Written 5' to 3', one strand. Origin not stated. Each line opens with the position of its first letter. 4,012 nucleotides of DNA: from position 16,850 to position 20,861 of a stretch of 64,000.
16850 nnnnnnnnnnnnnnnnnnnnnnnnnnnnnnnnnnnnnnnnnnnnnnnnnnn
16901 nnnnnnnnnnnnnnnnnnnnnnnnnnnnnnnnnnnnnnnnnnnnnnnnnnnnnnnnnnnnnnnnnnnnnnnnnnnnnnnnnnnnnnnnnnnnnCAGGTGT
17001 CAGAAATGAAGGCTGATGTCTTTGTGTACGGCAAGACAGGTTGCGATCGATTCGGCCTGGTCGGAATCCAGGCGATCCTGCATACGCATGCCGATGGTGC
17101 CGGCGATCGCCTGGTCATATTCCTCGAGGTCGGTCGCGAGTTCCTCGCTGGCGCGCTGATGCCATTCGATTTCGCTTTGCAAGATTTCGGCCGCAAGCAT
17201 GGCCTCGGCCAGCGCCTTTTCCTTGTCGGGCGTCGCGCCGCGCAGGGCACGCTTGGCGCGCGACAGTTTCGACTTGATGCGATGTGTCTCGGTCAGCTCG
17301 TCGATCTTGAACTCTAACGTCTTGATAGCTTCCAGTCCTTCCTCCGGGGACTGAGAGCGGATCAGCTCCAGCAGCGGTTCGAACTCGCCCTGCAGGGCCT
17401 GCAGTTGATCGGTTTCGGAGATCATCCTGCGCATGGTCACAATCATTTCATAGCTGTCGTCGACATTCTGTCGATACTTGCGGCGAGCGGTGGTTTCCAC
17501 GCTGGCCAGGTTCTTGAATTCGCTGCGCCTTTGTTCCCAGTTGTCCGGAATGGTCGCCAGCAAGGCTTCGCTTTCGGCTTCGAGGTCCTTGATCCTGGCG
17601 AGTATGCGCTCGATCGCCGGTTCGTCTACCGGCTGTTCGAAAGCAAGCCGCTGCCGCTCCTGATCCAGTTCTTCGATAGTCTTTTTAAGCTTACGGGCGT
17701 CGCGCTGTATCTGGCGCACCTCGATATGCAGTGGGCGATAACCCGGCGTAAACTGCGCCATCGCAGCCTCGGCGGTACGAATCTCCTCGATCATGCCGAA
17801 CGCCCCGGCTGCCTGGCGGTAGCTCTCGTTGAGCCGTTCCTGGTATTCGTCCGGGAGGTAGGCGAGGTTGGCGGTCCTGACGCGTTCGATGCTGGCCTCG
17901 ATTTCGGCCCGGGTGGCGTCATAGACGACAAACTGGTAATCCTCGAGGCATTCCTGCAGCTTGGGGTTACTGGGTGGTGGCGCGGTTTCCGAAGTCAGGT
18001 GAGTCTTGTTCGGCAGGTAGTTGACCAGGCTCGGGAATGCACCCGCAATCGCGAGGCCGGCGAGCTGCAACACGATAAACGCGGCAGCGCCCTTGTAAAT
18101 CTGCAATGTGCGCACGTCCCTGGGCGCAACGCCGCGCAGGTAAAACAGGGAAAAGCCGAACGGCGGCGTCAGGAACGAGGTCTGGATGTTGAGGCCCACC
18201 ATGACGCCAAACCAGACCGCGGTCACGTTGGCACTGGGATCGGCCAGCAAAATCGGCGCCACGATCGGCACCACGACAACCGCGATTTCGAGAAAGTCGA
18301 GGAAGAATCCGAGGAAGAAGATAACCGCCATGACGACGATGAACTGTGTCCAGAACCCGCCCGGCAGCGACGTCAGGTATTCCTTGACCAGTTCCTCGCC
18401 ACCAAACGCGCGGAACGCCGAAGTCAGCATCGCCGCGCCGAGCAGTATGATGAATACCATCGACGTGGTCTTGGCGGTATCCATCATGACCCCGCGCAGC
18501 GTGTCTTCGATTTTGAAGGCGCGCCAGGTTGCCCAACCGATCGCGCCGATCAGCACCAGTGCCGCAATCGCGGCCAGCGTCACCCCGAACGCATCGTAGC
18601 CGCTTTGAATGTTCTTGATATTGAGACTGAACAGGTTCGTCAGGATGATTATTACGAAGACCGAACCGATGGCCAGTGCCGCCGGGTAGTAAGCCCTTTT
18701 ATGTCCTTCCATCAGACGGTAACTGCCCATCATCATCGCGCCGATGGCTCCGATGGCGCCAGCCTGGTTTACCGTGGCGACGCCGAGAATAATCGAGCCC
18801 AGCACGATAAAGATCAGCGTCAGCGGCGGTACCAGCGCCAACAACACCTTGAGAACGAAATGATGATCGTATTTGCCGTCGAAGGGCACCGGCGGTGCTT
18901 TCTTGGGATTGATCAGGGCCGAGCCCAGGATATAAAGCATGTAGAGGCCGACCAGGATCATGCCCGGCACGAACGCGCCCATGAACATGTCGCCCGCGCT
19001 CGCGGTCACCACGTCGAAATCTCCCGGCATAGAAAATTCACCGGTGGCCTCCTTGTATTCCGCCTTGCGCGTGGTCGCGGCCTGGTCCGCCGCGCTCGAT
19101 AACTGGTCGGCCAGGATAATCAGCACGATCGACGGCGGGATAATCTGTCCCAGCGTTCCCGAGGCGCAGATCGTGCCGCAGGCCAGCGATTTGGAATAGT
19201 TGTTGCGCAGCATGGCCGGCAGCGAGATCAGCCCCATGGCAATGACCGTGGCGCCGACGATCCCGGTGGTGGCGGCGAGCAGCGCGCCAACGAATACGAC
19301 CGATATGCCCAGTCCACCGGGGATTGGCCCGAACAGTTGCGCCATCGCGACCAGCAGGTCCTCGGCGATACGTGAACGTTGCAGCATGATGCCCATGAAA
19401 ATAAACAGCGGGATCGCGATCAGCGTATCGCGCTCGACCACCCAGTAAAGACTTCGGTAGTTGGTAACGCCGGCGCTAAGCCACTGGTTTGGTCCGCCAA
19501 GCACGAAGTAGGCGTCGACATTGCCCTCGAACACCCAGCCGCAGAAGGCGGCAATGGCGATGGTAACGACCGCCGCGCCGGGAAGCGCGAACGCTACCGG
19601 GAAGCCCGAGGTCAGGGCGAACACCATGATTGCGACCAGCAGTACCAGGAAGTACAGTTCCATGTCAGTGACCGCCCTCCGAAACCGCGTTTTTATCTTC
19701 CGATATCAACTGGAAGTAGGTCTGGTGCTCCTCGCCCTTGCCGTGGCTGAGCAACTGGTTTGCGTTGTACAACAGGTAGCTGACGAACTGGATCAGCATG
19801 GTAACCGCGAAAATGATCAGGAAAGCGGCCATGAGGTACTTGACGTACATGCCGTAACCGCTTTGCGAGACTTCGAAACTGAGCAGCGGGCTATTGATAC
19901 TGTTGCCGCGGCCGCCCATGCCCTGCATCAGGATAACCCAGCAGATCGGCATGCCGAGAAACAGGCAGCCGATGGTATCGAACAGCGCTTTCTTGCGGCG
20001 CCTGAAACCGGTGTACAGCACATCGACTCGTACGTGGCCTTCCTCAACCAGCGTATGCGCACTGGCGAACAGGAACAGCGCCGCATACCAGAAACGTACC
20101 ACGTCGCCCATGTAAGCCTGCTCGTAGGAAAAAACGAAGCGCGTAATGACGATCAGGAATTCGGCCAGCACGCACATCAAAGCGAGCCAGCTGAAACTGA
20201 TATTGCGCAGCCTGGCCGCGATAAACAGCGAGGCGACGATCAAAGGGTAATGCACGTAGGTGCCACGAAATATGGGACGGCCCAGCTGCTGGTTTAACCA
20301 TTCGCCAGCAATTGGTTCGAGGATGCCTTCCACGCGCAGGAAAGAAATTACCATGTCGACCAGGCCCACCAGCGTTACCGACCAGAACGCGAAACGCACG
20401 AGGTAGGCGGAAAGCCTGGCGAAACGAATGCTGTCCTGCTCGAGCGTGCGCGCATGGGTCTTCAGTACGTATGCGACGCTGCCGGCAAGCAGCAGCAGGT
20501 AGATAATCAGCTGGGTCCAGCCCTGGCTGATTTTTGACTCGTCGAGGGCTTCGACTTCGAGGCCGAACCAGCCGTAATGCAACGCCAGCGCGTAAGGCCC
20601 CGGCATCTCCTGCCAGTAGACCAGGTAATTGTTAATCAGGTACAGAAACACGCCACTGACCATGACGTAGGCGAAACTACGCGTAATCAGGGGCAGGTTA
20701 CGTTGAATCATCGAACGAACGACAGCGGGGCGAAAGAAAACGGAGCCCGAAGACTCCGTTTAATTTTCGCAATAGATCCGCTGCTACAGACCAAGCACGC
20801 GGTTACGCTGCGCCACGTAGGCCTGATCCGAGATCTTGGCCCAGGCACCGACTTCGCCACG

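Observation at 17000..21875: Atypical TRAP transporter: DctM with a ~360-aa C-terminal coiled-coil cytoplasmic domain and an N-terminally extended DctQ, heading a dctPQM-AEC-MFS operon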

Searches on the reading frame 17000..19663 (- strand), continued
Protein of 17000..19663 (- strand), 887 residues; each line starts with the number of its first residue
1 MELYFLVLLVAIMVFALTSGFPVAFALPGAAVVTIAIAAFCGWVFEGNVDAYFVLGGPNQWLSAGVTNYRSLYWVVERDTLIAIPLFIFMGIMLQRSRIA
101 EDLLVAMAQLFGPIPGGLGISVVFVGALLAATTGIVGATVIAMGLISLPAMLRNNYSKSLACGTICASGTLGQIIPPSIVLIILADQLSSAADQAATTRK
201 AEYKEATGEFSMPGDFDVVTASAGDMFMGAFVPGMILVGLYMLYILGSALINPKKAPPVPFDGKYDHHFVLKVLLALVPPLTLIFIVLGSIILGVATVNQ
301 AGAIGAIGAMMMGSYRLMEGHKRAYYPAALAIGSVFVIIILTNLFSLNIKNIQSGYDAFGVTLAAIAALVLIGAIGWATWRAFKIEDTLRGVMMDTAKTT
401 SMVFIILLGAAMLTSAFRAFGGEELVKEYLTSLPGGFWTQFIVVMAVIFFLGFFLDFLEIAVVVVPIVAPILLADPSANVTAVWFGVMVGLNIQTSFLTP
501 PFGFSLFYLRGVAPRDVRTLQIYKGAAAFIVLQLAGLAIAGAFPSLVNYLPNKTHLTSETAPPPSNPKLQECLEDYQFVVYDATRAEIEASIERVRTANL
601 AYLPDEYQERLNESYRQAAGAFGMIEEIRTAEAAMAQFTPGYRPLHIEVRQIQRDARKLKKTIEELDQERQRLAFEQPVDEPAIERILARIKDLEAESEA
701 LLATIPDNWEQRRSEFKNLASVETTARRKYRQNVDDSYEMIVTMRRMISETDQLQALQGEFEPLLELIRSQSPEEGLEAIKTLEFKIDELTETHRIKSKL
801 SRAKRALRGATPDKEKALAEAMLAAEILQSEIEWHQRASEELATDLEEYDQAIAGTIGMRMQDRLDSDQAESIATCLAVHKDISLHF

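Call 38: search_solved_structures(query=window:17000-19663:-, max_evalue=0.00001, show_alignments=2)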
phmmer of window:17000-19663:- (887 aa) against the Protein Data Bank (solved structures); distinct sequences matched with E-value up to 0.00001: 5.
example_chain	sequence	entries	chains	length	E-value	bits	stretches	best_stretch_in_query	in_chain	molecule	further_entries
9pym_A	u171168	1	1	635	7.7e-19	70.9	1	77-183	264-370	Isethionate TRAP transporter permease protein DctMQ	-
8y4w_A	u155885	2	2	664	4.4e-16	61.8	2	441-552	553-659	N-acetylneuraminate transporter small subunit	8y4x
7qe5_A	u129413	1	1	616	1.6e-15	59.9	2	359-552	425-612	Sialic acid TRAP transporter permease protein SiaT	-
8thi_A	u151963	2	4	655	1.9e-15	59.7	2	359-552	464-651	Sialic acid TRAP transporter permease protein SiaT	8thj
7qha_B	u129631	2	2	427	1.5e-13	53.4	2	76-184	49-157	Putative TRAP-type C4-dicarboxylate transport system, large permease component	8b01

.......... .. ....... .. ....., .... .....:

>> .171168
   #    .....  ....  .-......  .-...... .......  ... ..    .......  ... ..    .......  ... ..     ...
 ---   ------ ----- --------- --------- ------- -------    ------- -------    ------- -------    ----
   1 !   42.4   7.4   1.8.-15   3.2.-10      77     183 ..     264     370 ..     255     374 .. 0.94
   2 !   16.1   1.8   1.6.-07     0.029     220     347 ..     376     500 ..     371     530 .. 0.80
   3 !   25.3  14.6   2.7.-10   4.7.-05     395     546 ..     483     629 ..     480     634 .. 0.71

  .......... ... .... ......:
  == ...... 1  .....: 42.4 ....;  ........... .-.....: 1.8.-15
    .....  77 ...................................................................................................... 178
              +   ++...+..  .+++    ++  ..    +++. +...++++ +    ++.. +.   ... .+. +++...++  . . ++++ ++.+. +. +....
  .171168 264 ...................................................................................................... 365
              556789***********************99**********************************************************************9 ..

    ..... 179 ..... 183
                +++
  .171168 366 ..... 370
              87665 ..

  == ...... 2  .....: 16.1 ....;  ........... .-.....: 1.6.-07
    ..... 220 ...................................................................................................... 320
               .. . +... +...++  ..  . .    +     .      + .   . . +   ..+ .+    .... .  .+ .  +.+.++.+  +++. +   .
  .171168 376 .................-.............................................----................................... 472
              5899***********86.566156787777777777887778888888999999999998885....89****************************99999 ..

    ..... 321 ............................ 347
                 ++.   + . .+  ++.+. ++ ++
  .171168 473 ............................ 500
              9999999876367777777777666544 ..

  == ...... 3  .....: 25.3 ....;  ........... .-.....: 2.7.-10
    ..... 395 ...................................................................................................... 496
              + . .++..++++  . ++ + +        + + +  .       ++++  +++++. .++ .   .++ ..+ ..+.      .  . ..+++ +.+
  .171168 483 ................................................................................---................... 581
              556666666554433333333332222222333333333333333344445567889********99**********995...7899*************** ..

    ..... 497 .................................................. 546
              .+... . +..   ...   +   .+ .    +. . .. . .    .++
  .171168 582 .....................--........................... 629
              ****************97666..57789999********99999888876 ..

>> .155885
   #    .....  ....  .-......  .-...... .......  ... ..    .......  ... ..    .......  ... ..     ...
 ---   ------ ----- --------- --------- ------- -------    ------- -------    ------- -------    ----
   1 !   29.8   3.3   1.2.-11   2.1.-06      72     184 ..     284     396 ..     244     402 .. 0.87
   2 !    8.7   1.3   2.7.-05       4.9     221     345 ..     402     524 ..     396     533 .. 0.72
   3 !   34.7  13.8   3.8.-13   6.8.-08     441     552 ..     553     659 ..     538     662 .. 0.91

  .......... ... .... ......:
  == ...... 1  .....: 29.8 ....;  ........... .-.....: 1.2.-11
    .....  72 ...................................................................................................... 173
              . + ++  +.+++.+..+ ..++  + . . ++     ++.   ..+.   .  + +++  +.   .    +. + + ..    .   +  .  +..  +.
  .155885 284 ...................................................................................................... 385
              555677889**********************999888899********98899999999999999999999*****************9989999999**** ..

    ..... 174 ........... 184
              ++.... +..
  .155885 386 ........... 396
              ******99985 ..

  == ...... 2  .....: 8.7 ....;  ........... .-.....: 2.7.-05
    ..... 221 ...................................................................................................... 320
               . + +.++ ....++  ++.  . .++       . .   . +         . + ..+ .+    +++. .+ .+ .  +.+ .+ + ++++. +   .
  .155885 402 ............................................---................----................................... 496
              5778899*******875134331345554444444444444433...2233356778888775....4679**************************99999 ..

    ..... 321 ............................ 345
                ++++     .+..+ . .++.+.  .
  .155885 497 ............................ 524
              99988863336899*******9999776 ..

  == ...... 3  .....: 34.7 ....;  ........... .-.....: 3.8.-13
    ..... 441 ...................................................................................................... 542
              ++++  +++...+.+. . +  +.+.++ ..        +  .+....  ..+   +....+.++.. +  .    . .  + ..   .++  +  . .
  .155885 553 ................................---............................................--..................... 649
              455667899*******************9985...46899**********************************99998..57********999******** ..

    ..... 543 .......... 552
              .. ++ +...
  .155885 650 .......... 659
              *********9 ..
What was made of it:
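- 18008..19663 (-): dctM core (residues 1-552): the elevator-type TRAP large permease, with two insertions relative to solved structures. It aligns to 9pym, 8y4w, 7qe5, 8thi and 7qha up to their C-terminal ends (call 38).
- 18515..18697 (-): Insertion in the dctM core (residues 323-383) with two extra hydrophobic helices; an even number, so it does not change topology. There is an alignment gap against 9pym between query residues 347 and 395 (call 38).
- Closest known: Sialic-acid TRAP permeases SiaQM. Same: The DctM core is homologous (E 1e-13 to 1e-19) along its whole length, up to the C-terminal end of the solved chains (call 38).
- Checked: That stretch aligns to the very C-terminal end of solved TRAP permeases (call 38).
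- Query residues 441-552 align to residues 553-659 of the 664-aa 8y4w chain, and the alignment to the 635-aa 9pym chain runs to its residue 629 (call 38).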

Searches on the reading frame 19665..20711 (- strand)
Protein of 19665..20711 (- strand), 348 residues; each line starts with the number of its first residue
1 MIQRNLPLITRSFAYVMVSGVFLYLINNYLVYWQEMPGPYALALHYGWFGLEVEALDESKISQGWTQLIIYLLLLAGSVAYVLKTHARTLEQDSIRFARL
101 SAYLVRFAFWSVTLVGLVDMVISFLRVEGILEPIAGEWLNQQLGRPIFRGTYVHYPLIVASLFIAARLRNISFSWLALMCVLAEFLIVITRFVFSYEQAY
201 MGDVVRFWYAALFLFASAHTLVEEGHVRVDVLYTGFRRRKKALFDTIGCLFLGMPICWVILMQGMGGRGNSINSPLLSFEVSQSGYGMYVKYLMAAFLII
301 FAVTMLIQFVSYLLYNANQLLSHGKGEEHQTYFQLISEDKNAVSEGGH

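Call 3: search_protein_families(library=pfam, proteins=[window:19665-20711:-], max_evalue=0.01)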
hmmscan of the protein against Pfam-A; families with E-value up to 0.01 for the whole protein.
window:19665-20711:- (348 aa): 1 family
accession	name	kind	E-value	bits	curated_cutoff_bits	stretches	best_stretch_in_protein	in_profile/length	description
PF04290.18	DctQ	-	3.7e-08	33.8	28.3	1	185-310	6-123/132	Tripartite ATP-independent periplasmic transporters, DctQ component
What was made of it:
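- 19665..20201 (-): dctQ core (residues 171-348): the canonical four-helix DctQ. Pfam DctQ at 185-310, E=3.7e-08 (call 3).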

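Call 4: search_protein_families(library=ncbifam, proteins=[window:19665-20711:-], max_evalue=0.01)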
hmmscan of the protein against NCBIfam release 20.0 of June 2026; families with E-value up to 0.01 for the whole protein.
window:19665-20711:- (348 aa): 0 families
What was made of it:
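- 20202..20711 (-): dctQ N-terminal extension (residues 1-170): about four extra transmembrane helices, predicted N-terminus in the cytoplasm. No Pfam or NCBIfam match (calls 3, 4).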

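Call 45: find_homologous_proteins(query=window:19665-20711:-, max_evalue=0.00001)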
Query window:19665-20711:- (348 aa): 6751 proteins with E <= 0.00001 among 8000 candidates; the best 120 are listed.
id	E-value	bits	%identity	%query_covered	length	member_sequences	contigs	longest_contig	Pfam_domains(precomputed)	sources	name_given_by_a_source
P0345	7.5e-227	770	100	100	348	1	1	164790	PF04290.19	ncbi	-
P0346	3.7e-218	742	96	100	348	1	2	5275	PF04290.19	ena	-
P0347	1.4e-217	740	96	100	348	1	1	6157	PF04290.19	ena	-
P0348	2.9e-211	719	93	100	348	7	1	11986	PF04290.19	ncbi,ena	-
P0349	1.1e-203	694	90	100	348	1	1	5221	PF04290.19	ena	-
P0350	5.9e-198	675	87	100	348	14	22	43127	PF04290.19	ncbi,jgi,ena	jgi:TRAP-type mannitol/chloroaromatic compound transport system permease small subunit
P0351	5.4e-192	656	84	100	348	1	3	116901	PF04290.19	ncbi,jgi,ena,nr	ncbi:MAG: TRAP transporter small permease subunit [Gammaproteobacteria bacterium]|nr:TRAP transporte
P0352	2.8e-191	654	83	100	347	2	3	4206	PF04290.19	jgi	jgi:TRAP-type mannitol/chloroaromatic compound transport system permease small subunit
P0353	5.1e-190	649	84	99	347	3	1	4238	PF04290.19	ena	-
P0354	7.9e-189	645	82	100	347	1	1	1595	PF04290.19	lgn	-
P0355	8.3e-189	645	83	100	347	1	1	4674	PF04290.19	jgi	-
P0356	8.6e-187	639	82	100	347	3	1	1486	PF04290.19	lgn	-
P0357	1.9e-183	628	80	100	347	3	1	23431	PF04290.19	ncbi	-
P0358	1.1e-181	622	81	98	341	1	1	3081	PF04290.19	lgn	-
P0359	3.1e-181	620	81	98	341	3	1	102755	PF04290.19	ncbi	-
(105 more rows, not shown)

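Call 46: find_encoding_contigs(protein=P0345, flank=3000, max_places=2)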
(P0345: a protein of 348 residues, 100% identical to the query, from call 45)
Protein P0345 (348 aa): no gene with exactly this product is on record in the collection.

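Call 55: predict_structure(alignment_id=A4)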
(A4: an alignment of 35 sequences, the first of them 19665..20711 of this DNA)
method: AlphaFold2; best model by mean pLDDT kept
length: 348 residues; sequences in the alignment: 35
mean_pLDDT: 73.8   pTM: 0.75
mean pLDDT of the five models: 73.8, 73.6, 72.0, 69.9, 69.8
residues with pLDDT >= 90: 40; 70-90: 179; 50-70: 93; < 50: 36
segments of 3 or more residues with pLDDT < 50: 146-149, 228-232, 268-284, 325-327, 344-348
pLDDT, mean of each block of 10 residues (from residue 1): 77 93 88 81 82 78 91 95 90 88 85 81 74 67 52 79 84 71 73 57 68 68 54 63 81 82 61 45 53 73 87 86 60 66 45
secondary structure, 60 per line:
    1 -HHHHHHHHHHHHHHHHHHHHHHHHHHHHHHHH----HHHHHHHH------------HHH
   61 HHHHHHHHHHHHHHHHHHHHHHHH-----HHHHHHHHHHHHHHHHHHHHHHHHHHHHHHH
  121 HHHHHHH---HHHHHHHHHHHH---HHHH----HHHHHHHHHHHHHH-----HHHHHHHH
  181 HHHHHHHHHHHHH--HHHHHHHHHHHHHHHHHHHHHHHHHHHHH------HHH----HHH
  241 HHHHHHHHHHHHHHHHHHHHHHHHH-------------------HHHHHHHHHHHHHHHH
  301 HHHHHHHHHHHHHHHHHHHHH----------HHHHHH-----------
elements in order: H2-33 H38-45 H58-84 H90-127 H131-142 H146-149 H154-167 H173-193 H196-224 H238-265 H285-321 H332-337
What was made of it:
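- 20202..20711 (-): AlphaFold helices at 2-33, 58-84, 90-127 and 154-167 (call 55).
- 19665..20201 (-): AlphaFold helices at 173-193, 196-224, 238-265 and 285-321 (call 55).
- On TRAP transporter (DctPQM, TC 2.A.56): Four helices are modelled at 173-321 (call 55).
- The DctQ model is only moderately confident (pLDDT 73.8, call 55), so the count of four extra helices rests partly on the positive-inside pattern.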

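Call 60: fold_search(model_id=the predicted structure, library=pdb)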
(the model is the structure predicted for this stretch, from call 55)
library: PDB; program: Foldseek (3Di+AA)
matches with E <= 10: 116; with E <= 0.001: 0
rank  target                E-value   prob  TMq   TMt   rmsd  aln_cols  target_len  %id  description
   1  8z74_D                6.0e-01  0.20  0.17  0.19  20.8       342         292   15  Cryo-EM structure of APJR complex with agonistic antibody (released 2025-01-22)
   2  8z74_C                6.8e-01  0.21  0.17  0.19  21.4       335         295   15  Cryo-EM structure of APJR complex with agonistic antibody (released 2025-01-22)
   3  8qae_A                7.3e-01  0.44  0.23  0.31  12.4       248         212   10  X-ray crystal structure of a de novo designed single-chain antiparallel 6-helix alpha-helical barrel, sc-apCC-6-SLLA (released 2024-07-03)
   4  4kly_B                1.4e+00  0.13  0.16  0.21  18.2       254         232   15  Crystal structure of a blue-light absorbing proteorhodopsin mutant D97N from HOT75 (released 2013-06-05)
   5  8zan_A                1.7e+00  0.10  0.13  0.18  21.5       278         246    9  ExoChR2 channelrhodopsin (released 2024-09-04)
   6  6eid_A                1.7e+00  0.10  0.15  0.18  20.5       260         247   12  Crystal structure of wild-type Channelrhodopsin 2 (released 2017-12-06)
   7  6eig_B                1.9e+00  0.10  0.14  0.18  19.4       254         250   12  Crystal structure of N24Q/C128T mutant of Channelrhodopsin 2 (released 2017-12-06)
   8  4f4c_A                1.9e+00  0.05  0.12  0.06  26.6       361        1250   12  The Crystal Structure of the Multi-Drug Transporter (released 2012-09-26)
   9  9j3d_A                2.0e+00  0.10  0.14  0.13  30.8       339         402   13  Cryo-EM structure of TMexCD1-TOprJ1 (released 2025-08-13)
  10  8qz7_A                2.3e+00  0.08  0.17  0.17  18.9       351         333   15  Structure of human ceramide synthase 6 (CerS6) in complex with N-palmitoyl fumonisin B1 (released 2024-11-13)
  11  7e26_A                2.3e+00  0.06  0.13  0.15  24.3       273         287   13  Structure of PfFNT in apo state (released 2021-08-18)
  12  9dvk_A                2.6e+00  0.06  0.14  0.13  20.7       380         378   12  Structure of the phosphate exporter XPR1/SLC53A1, rotated dimer (released 2025-04-02)
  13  6tk1                  2.7e+00  0.10  0.17  0.21  21.1       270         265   10  Femtosecond to millisecond structural changes in a light-driven sodium pump: 20ms structure of KR2 with extrapolated, li (released 2020-05-27)
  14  7wiw_A                2.7e+00  0.03  0.11  0.08  25.2       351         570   14  Cryo-EM structure of Mycobacterium tuberculosis irtAB complexed with ATP in an occluded conformation (released 2023-01-25)
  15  2i0m                  2.8e+00  0.08  0.16  0.23  19.5       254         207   12  Crystal structure of the phosphate transport system regulatory protein PhoU from Streptococcus pneumoniae (released 2006-09-19)
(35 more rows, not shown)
